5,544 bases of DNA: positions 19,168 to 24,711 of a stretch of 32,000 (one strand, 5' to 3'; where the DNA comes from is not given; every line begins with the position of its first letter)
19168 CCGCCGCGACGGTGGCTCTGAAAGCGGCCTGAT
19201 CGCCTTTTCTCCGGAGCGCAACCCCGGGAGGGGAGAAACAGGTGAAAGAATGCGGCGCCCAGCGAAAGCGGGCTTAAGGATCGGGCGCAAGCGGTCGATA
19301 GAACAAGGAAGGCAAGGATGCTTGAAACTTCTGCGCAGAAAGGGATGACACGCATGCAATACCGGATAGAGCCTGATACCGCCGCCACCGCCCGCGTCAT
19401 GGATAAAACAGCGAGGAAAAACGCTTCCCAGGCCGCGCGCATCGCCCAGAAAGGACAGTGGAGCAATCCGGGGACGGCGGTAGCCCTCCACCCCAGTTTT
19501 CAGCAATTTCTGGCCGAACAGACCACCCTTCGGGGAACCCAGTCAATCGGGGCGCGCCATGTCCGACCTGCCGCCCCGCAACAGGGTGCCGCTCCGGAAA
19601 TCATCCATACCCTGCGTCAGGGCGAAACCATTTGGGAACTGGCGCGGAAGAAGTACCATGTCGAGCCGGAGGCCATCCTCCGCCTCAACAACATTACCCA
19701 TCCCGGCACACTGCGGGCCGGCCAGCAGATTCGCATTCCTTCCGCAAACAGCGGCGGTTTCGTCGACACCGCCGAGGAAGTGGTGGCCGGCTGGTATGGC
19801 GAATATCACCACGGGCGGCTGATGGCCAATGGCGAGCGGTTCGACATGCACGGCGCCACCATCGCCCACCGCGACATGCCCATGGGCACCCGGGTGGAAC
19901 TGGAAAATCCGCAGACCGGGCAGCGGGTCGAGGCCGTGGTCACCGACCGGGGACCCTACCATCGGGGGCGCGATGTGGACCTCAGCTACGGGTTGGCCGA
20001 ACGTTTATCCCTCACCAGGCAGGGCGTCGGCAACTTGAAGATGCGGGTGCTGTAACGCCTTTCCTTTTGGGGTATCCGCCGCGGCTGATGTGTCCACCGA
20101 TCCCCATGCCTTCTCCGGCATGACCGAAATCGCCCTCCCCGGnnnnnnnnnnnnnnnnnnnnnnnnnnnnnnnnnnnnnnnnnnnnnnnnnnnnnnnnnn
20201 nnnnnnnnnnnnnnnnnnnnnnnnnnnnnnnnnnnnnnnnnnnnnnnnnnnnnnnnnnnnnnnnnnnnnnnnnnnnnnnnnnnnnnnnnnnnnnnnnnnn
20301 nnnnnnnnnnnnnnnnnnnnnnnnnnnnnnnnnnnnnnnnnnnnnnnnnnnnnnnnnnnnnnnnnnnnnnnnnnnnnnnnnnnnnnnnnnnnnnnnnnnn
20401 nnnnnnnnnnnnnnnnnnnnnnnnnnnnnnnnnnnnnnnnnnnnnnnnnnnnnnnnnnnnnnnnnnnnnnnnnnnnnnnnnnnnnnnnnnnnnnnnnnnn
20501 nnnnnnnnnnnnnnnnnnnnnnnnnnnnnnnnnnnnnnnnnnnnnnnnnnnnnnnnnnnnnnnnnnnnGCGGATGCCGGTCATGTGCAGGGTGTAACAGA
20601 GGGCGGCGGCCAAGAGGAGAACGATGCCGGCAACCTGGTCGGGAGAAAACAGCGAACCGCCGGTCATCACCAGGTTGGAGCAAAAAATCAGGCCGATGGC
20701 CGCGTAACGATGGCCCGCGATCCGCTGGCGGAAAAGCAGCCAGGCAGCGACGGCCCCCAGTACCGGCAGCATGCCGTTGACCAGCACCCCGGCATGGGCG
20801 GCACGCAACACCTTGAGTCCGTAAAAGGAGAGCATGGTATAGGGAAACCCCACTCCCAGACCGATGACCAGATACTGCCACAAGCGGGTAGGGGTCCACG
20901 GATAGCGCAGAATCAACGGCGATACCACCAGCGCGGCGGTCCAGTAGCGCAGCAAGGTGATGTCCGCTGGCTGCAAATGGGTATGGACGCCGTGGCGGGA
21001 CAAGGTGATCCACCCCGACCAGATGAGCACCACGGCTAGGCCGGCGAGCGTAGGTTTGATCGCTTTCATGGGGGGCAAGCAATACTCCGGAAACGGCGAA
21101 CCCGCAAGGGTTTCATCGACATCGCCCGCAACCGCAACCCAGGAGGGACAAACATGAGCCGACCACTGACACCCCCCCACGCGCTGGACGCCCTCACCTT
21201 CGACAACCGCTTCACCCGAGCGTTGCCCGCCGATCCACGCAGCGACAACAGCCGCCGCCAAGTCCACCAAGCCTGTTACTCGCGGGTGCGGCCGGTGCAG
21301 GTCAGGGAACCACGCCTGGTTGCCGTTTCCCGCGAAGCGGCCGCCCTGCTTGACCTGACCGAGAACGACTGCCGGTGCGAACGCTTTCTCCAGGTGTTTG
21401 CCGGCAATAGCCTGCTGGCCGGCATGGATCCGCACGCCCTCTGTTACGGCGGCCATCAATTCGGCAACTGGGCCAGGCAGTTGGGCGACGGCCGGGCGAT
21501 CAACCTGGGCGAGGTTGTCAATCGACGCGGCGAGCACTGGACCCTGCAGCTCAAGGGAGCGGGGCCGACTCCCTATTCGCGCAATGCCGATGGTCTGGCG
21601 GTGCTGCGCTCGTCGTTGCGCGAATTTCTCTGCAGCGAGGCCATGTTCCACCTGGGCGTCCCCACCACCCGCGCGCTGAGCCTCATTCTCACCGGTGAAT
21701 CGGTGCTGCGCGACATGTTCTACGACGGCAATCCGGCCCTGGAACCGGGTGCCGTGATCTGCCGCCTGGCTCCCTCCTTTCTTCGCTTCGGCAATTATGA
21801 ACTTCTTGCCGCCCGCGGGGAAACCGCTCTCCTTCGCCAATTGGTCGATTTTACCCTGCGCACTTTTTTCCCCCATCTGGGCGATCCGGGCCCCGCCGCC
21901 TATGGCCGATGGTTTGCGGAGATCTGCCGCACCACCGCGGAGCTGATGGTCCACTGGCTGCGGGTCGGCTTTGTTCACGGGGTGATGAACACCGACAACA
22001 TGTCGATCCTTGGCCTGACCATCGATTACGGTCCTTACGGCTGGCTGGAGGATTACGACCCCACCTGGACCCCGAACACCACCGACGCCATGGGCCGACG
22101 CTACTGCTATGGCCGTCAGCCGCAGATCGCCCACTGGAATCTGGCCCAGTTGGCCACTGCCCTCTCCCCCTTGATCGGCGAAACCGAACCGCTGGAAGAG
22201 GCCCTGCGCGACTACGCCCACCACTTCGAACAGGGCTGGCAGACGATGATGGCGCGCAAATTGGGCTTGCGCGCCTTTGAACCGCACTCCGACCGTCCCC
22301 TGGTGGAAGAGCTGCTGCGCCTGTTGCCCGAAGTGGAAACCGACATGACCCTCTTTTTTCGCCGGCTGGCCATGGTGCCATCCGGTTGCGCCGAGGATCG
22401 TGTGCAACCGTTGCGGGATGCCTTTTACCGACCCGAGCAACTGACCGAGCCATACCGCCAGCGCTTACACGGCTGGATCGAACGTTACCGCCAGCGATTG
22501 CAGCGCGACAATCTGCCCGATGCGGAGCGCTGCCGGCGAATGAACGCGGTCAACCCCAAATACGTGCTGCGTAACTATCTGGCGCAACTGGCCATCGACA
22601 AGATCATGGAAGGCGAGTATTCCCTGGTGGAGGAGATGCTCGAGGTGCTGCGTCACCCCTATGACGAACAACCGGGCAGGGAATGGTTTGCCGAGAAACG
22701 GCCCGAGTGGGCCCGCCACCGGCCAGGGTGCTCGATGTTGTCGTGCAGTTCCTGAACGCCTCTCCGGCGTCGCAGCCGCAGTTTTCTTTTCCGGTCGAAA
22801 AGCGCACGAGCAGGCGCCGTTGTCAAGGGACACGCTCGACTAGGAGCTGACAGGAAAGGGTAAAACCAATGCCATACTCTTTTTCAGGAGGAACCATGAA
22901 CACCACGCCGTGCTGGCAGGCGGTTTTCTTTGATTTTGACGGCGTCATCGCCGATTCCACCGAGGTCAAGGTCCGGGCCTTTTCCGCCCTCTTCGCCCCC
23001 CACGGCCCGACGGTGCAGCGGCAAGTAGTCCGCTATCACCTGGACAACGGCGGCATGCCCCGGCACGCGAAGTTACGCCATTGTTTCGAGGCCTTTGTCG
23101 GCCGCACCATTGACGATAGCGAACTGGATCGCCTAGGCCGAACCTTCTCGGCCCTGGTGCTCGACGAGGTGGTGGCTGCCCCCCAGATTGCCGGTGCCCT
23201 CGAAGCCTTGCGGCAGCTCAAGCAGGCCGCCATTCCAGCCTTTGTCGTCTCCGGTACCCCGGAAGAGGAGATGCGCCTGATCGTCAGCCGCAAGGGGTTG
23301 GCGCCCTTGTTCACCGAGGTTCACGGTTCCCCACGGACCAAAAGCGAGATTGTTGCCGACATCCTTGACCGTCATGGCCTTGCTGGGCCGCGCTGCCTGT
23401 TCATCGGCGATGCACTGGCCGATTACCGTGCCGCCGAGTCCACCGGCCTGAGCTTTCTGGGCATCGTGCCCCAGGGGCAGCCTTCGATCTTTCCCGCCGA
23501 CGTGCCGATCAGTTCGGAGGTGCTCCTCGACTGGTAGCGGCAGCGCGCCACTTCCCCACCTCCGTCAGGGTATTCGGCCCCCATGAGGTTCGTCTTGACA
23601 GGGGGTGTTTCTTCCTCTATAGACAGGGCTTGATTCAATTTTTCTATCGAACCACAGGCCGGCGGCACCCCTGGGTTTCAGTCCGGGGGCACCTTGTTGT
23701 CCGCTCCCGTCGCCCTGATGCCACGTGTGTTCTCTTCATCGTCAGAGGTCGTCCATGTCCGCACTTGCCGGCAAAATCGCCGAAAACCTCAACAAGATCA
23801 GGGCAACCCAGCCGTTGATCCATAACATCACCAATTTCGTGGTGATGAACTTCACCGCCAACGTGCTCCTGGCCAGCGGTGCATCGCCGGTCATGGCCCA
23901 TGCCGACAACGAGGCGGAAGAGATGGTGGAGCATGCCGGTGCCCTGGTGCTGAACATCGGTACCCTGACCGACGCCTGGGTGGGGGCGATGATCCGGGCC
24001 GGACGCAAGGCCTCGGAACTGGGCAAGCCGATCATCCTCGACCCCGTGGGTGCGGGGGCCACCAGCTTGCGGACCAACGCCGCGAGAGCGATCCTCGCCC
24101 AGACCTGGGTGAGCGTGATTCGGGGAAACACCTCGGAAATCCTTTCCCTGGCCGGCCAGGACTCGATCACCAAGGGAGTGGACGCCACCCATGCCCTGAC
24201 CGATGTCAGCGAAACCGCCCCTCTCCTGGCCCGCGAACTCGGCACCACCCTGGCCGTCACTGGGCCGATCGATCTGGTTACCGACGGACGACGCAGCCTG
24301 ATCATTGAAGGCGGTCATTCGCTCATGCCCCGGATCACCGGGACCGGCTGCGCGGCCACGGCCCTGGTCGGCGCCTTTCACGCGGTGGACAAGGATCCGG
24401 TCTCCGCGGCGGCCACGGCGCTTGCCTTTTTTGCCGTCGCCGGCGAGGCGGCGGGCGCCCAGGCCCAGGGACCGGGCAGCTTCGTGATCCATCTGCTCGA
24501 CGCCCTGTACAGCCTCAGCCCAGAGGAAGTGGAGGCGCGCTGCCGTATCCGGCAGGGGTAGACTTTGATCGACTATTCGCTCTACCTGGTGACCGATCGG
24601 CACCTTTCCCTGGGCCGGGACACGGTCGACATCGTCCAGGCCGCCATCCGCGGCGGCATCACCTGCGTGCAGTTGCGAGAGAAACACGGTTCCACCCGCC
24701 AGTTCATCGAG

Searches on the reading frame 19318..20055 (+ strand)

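Call 9: search_protein_families(library=pfam, proteins=[window:19318-20055:+])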
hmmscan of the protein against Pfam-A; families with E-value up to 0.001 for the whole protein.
window:19318-20055:+ (245 aa): 2 families
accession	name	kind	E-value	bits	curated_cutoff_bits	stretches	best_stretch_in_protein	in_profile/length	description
PF03330.24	DPBB_1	-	1.6e-13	51.1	28.8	1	156-240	5-81/83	Lytic transglycolase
PF01476.26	LysM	-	4.5e-09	36.6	20.9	1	97-141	1-43/43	LysM domain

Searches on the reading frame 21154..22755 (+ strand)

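Call 9: search_protein_families(library=pfam, proteins=[window:21154-22755:+])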
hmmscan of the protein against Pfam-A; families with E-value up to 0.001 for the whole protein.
window:21154-22755:+ (533 aa): 1 family
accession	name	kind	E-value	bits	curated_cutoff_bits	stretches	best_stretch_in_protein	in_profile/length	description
PF02696.19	SelO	-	2.8e-127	425.8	22.8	1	38-497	15-463/466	Protein adenylyltransferase SelO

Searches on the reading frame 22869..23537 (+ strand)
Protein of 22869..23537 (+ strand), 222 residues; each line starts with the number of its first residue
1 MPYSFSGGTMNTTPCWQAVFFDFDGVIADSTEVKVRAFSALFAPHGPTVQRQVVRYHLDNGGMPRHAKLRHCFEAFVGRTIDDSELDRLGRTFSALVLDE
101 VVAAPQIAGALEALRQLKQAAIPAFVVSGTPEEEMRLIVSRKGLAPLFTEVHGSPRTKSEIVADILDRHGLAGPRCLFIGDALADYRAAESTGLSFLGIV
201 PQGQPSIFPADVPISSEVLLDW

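Call 9: search_protein_families(library=pfam, proteins=[window:22869-23537:+])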
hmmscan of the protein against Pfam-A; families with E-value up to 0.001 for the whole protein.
window:22869-23537:+ (222 aa): 3 families
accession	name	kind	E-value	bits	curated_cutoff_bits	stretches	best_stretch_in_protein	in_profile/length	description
PF00702.32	Hydrolase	-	1e-16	62.4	26.4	1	17-191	2-189/191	haloacid dehalogenase-like hydrolase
PF13419.12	HAD_2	-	8.6e-15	55.7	23.8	1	19-198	1-177/178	Haloacid dehalogenase-like hydrolase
PF12710.13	HAD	-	4.4e-09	37.5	27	1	19-190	1-189/189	haloacid dehalogenase-like hydrolase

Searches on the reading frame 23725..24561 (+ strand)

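Call 10: search_protein_families(library=pfam, proteins=[window:23725-24561:+])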
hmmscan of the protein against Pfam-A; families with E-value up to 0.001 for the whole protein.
window:23725-24561:+ (278 aa): 3 families
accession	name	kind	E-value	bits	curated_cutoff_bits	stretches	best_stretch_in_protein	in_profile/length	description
PF02110.20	HK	-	8.3e-85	284.5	27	1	22-267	1-247/247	Hydroxyethylthiazole kinase family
PF08543.17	Phos_pyr_kin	-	6.6e-06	26.1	27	1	62-241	50-233/246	Phosphomethylpyrimidine kinase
PF01256.23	Carb_kinase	-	0.00047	20.1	27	1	54-247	46-227/242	NAD(P)H-hydrate dehydratase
